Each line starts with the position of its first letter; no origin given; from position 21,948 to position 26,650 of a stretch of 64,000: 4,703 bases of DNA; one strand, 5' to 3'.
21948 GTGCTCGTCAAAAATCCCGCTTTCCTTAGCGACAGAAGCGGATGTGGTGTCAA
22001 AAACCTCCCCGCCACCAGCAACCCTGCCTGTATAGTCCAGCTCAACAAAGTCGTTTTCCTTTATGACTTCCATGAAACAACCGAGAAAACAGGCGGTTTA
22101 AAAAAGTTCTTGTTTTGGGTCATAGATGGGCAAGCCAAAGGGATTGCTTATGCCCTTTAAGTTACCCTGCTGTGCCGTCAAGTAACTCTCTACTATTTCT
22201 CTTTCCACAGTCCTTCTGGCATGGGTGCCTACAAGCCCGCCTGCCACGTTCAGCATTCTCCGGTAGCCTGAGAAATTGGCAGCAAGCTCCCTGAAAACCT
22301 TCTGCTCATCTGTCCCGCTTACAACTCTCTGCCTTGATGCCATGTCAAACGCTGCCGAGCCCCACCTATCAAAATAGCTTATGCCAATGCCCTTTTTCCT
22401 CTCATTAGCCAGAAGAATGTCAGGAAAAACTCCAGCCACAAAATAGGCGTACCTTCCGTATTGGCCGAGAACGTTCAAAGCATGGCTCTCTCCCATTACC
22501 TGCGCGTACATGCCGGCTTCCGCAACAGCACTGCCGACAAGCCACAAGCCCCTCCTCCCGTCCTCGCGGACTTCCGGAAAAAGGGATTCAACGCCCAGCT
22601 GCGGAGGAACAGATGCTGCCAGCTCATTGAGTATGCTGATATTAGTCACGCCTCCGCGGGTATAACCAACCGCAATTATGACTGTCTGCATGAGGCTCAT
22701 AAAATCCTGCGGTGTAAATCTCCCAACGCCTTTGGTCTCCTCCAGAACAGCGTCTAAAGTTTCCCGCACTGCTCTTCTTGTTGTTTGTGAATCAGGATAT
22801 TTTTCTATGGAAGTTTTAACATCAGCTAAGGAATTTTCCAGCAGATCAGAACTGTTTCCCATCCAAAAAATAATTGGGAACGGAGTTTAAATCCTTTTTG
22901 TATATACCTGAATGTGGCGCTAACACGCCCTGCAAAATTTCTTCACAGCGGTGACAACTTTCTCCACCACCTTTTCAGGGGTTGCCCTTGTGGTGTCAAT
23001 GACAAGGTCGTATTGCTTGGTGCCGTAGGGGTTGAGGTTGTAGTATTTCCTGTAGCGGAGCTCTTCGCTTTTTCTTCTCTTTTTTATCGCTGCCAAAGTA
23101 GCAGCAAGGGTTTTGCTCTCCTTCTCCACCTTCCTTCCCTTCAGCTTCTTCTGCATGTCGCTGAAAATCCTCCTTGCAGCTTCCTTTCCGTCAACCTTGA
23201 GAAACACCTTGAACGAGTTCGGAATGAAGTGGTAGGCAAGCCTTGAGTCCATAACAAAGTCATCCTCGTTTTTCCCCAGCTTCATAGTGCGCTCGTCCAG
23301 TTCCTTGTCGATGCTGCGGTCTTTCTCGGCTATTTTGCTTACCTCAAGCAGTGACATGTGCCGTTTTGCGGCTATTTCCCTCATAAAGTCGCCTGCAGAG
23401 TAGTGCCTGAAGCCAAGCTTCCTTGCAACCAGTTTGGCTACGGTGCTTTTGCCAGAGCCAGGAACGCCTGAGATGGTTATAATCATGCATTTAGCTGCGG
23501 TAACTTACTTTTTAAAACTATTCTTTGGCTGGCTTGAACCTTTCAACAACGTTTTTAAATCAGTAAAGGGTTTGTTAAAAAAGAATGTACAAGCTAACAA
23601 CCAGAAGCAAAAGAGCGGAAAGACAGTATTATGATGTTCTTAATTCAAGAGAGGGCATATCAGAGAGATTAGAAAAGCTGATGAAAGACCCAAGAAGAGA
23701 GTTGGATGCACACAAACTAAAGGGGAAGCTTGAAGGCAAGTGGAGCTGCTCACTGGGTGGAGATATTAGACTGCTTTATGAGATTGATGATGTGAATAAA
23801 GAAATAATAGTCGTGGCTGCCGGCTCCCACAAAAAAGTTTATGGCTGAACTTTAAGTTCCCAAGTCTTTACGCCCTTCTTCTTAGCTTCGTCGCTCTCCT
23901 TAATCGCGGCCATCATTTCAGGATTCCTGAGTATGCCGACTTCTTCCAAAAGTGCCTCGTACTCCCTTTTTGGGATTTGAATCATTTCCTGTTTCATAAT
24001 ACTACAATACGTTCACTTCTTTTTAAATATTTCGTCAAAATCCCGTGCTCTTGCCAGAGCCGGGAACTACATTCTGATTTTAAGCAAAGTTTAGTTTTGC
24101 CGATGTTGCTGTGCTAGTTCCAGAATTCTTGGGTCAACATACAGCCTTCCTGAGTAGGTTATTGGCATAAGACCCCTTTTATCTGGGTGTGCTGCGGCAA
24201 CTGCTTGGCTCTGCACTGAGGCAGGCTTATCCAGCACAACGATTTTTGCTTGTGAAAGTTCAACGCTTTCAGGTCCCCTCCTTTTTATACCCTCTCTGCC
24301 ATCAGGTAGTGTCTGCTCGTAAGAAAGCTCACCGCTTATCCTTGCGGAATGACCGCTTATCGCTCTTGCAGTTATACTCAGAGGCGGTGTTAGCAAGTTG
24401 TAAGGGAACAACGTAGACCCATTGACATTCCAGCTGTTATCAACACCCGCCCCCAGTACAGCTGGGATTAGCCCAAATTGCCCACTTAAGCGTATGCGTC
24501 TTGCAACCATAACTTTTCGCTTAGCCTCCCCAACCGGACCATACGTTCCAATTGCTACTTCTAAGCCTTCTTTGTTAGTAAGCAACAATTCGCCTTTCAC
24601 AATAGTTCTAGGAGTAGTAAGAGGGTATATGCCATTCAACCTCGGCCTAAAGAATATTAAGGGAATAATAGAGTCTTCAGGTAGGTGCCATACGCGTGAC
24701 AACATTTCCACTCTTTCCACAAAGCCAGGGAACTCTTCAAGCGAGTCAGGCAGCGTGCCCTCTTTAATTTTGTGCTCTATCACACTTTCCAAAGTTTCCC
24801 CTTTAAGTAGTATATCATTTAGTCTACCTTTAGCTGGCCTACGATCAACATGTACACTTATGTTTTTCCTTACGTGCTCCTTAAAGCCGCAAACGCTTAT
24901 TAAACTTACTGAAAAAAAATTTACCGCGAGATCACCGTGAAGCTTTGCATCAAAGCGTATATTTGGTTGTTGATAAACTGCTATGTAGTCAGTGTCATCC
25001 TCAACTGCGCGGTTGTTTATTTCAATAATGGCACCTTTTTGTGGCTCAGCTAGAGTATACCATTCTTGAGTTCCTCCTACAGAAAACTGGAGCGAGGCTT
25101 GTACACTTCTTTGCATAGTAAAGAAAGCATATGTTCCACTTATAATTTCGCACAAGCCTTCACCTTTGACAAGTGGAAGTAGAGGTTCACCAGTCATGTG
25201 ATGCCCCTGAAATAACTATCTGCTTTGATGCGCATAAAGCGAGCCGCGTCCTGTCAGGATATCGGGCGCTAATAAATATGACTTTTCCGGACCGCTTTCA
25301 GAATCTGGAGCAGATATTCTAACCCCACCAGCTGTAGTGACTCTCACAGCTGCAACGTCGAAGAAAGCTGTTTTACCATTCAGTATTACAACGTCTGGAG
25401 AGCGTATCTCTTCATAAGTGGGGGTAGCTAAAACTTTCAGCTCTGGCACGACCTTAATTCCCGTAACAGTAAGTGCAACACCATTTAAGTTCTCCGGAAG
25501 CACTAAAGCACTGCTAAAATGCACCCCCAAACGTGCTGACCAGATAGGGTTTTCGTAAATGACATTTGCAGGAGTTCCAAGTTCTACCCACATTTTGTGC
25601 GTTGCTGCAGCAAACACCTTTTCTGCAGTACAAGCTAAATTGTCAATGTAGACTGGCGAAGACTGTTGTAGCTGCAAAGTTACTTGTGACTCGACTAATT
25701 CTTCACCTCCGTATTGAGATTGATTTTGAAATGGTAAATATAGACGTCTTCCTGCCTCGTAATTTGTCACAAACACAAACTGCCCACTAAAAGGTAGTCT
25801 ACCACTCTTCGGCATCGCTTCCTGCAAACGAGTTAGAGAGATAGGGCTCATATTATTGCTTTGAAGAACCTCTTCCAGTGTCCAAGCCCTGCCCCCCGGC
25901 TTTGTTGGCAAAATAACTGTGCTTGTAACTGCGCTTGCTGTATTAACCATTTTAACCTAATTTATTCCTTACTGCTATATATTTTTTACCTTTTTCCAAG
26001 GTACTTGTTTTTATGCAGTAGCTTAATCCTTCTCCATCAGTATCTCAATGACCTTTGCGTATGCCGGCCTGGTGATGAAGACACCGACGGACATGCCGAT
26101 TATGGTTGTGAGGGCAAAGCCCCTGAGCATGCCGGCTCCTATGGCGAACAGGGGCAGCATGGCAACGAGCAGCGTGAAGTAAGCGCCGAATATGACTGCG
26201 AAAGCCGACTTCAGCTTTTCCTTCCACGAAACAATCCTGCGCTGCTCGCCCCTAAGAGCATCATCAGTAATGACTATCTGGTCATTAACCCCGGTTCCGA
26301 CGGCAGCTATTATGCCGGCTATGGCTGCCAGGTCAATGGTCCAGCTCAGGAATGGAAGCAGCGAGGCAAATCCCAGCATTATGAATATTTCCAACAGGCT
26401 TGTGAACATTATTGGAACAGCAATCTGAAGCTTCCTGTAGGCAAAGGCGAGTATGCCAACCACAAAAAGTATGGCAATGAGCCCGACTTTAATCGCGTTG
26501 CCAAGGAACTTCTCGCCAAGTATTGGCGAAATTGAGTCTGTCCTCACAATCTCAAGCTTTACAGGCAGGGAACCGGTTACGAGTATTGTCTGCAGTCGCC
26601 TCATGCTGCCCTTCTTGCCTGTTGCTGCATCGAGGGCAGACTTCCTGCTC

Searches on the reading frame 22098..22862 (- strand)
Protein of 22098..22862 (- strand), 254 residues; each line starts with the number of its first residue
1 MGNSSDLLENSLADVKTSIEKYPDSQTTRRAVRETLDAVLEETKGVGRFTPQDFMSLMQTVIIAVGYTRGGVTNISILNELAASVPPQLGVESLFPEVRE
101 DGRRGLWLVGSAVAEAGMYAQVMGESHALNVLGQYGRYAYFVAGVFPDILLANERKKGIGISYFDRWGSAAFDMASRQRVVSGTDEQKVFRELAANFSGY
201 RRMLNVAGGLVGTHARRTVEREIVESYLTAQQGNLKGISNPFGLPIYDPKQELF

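Call 3: search_protein_families(library=pfam, proteins=[window:22098-22862:-], max_evalue=1)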
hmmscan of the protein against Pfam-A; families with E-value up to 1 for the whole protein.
window:22098-22862:- (254 aa): 1 family
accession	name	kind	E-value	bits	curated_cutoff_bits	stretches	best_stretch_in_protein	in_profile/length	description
PF21234.2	Phosphatase-like_N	-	0.3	12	27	1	206-228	8-30/58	Protein-tyrosine-phosphatase-like, N-terminal domain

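Call 4: search_protein_families(library=ncbifam, proteins=[window:22098-22862:-], max_evalue=1)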
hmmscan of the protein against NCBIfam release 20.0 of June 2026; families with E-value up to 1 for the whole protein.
window:22098-22862:- (254 aa): 1 family
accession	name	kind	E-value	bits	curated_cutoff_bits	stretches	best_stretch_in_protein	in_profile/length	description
TIGR02499.1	HrpE_YscL_not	equivalog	0.12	12.4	78.7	1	19-57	90-128/166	type III secretion system stator protein SctL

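Call 13: search_protein_families(library=phrogs, proteins=[window:22098-22862:-], max_evalue=1)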
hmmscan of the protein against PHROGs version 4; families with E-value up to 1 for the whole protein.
window:22098-22862:- (254 aa): 0 families

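Call 14: search_protein_families(library=padloc, proteins=[window:22098-22862:-], max_evalue=1)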
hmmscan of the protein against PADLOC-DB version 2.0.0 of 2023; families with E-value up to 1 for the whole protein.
window:22098-22862:- (254 aa): 0 families

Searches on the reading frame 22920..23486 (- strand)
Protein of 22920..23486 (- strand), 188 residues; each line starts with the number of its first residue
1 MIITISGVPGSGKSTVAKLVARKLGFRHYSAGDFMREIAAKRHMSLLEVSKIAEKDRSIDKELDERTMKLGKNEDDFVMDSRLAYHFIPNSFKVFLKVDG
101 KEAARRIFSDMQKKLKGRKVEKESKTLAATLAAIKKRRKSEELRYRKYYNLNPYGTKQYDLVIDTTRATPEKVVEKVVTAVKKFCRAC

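Call 3: search_protein_families(library=pfam, proteins=[window:22920-23486:-], max_evalue=1)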
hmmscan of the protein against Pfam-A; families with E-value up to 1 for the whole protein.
window:22920-23486:- (188 aa): 33 families (the best 25 are shown)
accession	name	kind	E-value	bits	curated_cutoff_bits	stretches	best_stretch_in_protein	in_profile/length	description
PF13189.12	Cytidylate_kin2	-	1.6e-18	67.9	28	1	2-166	1-175/176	Cytidylate kinase-like family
PF13207.12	AAA_17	-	2.3e-17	64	27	1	7-83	2-80/136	AAA domain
PF13238.12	AAA_18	-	1.2e-13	52.1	29.4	1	3-121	1-123/128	AAA domain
PF02224.24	Cytidylate_kin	-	2.5e-13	50.7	26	2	3-41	1-39/211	Cytidylate kinase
PF00406.28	ADK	-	3.3e-08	34.2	26.8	1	5-63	1-59/151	Adenylate kinase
PF01202.28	SKI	-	7.1e-05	23.4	22.1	1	9-180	1-157/159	Shikimate kinase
PF00004.35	AAA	-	8.4e-05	23.5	21.2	1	4-56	2-56/131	ATPase family associated with various cellular activities (AAA)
PF13521.12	AAA_28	-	0.0001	23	27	1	3-56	2-54/164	AAA domain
PF13671.12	AAA_33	-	0.00014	22.6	27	1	3-51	2-50/143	AAA domain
PF01712.25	dNK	-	0.00077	19.7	27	1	3-30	1-28/203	Deoxynucleoside kinase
PF13401.12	AAA_22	-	0.0013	19.5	27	1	2-124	7-68/130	AAA domain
PF06414.18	Zeta_toxin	-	0.0026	17.7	22.3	1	3-27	19-42/199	Zeta toxin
PF03266.21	NTPase_1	-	0.003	17.9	23.9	1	3-72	2-73/168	NTPase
PF20720.3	nSTAND3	-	0.0031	17.7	27.2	1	2-27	19-44/155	Novel STAND NTPase 3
PF07931.18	CPT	-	0.0045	17.3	22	0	1-52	2-55/172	Chloramphenicol phosphotransferase-like protein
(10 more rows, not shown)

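Call 4: search_protein_families(library=ncbifam, proteins=[window:22920-23486:-], max_evalue=1)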
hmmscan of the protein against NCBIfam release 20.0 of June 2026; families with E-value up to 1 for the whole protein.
window:22920-23486:- (188 aa): 59 families (the best 25 are shown)
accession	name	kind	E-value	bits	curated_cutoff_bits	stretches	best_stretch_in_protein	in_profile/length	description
TIGR02173.1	cyt_kin_arch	equivalog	4.1e-33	114.7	102.1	1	1-180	1-167/169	(d)CMP kinase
TIGR00017.1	cmk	equivalog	6.3e-14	52.2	135.55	2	1-39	3-41/217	(d)CMP kinase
NF003012.0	PRK03839.1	equivalog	8.6e-13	48.6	152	2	1-109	1-99/180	putative kinase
TIGR01351.1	adk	subfamily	1.3e-09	38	168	1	4-68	3-67/212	adenylate kinase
NF011099.0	PRK14526.1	equivalog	7e-08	32.4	223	1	3-80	3-84/211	adenylate kinase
NF001385.0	PRK00279.2-3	equivalog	8.9e-08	32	315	1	3-55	7-59/213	adenylate kinase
NF010004.0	PRK13477.1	equivalog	9.6e-08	30.9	524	2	2-40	287-325/514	bifunctional pantoate--beta-alanine ligase/(d)CMP kinase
NF001384.0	PRK00279.2-2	equivalog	4.2e-07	29.9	152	1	4-44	6-48/191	adenylate kinase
NF008816.0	PRK11860.1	equivalog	4.6e-07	28.3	943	1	2-73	445-519/662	bifunctional 3-phosphoshikimate 1-carboxyvinyltransferase/cytidylate kinase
NF003122.0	PRK04040.1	equivalog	6.5e-07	29.1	155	1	2-44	4-48/189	adenylate kinase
TIGR01359.1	UMP_CMP_kin_fam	subfamily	9.5e-07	28.9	207.6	1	3-42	2-41/185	UMP-CMP kinase family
TIGR01360.1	aden_kin_iso1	equivalog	2.6e-06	27.2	284.1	1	2-41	5-44/188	adenylate kinase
NF001387.0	PRK00279.2-5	equivalog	2.6e-06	27.2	373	1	1-81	1-83/224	adenylate kinase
NF001386.0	PRK00279.2-4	equivalog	9.2e-06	25.4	256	1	5-80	7-87/220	adenylate kinase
NF040667.1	hom_kin_desulfo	exception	1.2e-05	25.3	197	1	3-36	3-36/163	homoserine kinase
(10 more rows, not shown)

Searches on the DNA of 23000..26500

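Call 56: search_rna_families(source=window, start=23000, end=26500, threshold=evalue, max_evalue=1)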
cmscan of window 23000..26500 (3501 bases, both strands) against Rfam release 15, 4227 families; matches with E-value up to 1: 0.
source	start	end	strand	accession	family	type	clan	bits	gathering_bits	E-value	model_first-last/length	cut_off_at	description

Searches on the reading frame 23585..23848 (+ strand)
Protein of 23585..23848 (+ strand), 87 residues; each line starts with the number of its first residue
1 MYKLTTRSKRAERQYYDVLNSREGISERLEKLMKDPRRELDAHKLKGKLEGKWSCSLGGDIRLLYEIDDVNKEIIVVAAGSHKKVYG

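Call 3: search_protein_families(library=pfam, proteins=[window:23585-23848:+], max_evalue=1)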
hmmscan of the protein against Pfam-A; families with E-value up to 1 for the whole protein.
window:23585-23848:+ (87 aa): 5 families
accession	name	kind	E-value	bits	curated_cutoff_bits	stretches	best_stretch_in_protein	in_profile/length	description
PF15738.11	YafQ_toxin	-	3.8e-07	30.8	30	1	24-85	25-86/88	Bacterial toxin of type II toxin-antitoxin system, YafQ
PF05016.21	ParE_toxin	-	3.9e-05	24.6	23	1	14-86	10-89/89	ParE toxin of type II toxin-antitoxin system, parDE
PF06769.20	YoeB_toxin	-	0.0033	17.9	27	1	24-79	18-76/80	YoeB-like toxin of bacterial type II toxin-antitoxin system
PF15781.12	ParE-like_toxin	-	0.018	15.4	28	1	21-86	18-83/87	ParE-like toxin of type II bacterial toxin-antitoxin system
PF05015.19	HigB-like_toxin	-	0.14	13.1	27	1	25-72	38-81/91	RelE-like toxin of type II toxin-antitoxin system HigB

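Call 64: search_protein_families(library=ncbifam, proteins=[window:23585-23848:+], max_evalue=1)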
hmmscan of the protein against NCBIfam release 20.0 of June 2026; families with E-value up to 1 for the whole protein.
window:23585-23848:+ (87 aa): 3 families
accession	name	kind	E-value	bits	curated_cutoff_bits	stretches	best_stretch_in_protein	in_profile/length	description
TIGR02385.1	RelE_StbE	subfamily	5.4e-10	39.6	27.9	1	12-86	16-88/88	type II toxin-antitoxin system mRNA interferase toxin, RelE/StbE family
TIGR00053.1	TIGR00053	subfamily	3.5e-06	27.5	87.25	1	25-86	28-91/92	YafQ family addiction module toxin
TIGR02116.1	toxin_Txe_YoeB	equivalog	0.00022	21.3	51.8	1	25-82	23-79/80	Txe/YoeB family addiction module toxin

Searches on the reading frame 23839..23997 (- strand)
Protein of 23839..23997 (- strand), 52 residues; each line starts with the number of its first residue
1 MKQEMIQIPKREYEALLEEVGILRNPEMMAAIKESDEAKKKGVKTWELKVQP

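Call 44: search_protein_families(library=pfam, proteins=[window:23839-23997:-], max_evalue=0.1)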
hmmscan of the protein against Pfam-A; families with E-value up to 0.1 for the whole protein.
window:23839-23997:- (52 aa): 0 families

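Call 63: search_solved_structures(query=window:23839-23997:-, max_evalue=10)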
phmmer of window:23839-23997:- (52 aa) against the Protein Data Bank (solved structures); distinct sequences matched with E-value up to 10: 0.

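Call 64: search_protein_families(library=ncbifam, proteins=[window:23839-23997:-], max_evalue=1)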
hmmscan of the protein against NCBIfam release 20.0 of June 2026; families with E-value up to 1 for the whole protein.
window:23839-23997:- (52 aa): 1 family
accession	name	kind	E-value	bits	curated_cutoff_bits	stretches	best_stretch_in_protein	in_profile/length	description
NF010249.0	PRK13696.1-1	equivalog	0.071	13.3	90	1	8-40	34-66/72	hypothetical protein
